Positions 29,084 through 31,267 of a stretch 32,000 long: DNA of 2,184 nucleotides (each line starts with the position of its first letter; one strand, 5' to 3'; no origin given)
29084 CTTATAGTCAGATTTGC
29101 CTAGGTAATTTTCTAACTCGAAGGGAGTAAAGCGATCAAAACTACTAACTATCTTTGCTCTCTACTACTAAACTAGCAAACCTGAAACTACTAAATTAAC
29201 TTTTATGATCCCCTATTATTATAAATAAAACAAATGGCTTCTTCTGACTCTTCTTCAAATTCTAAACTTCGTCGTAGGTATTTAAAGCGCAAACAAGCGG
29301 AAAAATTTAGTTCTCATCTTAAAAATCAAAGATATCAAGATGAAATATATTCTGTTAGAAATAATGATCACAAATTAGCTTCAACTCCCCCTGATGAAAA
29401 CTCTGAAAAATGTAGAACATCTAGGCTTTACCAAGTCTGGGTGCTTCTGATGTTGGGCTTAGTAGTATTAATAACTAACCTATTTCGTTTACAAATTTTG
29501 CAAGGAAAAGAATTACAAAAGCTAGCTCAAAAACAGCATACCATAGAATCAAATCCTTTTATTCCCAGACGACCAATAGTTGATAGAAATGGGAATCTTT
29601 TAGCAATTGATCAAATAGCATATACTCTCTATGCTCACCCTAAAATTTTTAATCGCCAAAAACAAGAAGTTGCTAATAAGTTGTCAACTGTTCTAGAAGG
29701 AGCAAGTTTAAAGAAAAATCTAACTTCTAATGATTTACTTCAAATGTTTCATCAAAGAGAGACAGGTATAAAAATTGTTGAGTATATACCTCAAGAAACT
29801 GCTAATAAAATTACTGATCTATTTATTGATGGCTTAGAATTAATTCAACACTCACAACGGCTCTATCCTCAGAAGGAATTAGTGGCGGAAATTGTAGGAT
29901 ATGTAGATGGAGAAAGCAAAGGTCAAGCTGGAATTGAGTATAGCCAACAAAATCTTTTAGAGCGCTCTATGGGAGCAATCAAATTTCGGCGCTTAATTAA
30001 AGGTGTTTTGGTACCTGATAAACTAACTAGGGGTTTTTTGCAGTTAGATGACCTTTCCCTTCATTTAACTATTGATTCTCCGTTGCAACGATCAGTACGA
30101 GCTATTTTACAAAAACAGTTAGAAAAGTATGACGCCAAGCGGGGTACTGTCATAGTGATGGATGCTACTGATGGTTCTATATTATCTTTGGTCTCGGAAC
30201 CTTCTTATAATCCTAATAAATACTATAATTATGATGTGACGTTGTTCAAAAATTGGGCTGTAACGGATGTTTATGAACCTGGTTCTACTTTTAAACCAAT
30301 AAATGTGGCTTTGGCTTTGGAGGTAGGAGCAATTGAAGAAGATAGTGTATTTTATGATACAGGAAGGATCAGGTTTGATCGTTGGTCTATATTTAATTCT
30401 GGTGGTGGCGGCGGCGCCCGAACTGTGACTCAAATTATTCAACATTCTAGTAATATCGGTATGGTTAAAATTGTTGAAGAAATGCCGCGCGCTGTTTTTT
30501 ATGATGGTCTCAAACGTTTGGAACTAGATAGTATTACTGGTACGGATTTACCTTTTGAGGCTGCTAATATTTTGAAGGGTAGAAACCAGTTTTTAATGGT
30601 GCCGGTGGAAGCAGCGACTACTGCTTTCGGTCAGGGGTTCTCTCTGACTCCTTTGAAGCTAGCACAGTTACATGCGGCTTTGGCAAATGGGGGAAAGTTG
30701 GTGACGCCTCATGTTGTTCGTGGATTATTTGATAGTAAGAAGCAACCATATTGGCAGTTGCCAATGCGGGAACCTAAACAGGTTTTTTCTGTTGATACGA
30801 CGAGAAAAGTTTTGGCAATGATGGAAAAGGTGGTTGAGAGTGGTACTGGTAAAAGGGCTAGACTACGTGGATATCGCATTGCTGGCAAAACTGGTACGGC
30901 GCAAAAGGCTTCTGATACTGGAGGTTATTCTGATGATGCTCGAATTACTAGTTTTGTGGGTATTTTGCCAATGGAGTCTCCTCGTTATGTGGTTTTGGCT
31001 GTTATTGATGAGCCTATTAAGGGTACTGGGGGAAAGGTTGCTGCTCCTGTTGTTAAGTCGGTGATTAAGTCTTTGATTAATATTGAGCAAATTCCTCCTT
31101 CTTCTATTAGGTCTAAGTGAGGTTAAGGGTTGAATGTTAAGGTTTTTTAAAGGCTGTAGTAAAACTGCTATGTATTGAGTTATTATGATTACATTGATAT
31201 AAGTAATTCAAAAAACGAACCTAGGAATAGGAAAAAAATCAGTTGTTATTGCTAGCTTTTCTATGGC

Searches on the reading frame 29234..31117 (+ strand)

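Call 11: search_protein_families(library=pfam, proteins=[window:29234-31117:+], max_evalue=0.001)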
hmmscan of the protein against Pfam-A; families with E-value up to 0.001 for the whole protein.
window:29234-31117:+ (628 aa): 3 families
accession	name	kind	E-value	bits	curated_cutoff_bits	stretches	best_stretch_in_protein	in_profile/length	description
PF00905.27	Transpeptidase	-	4.8e-75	253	22.1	1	304-611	1-298/299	Penicillin binding protein transpeptidase domain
PF03717.20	PBP_dimer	-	8e-14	52.9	24.4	1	112-231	6-130/180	Penicillin-binding Protein dimerisation domain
PF21922.1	PBP_dimer_2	-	0.00044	20.9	27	0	208-255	24-70/83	Penicillin binding protein A dimerisation domain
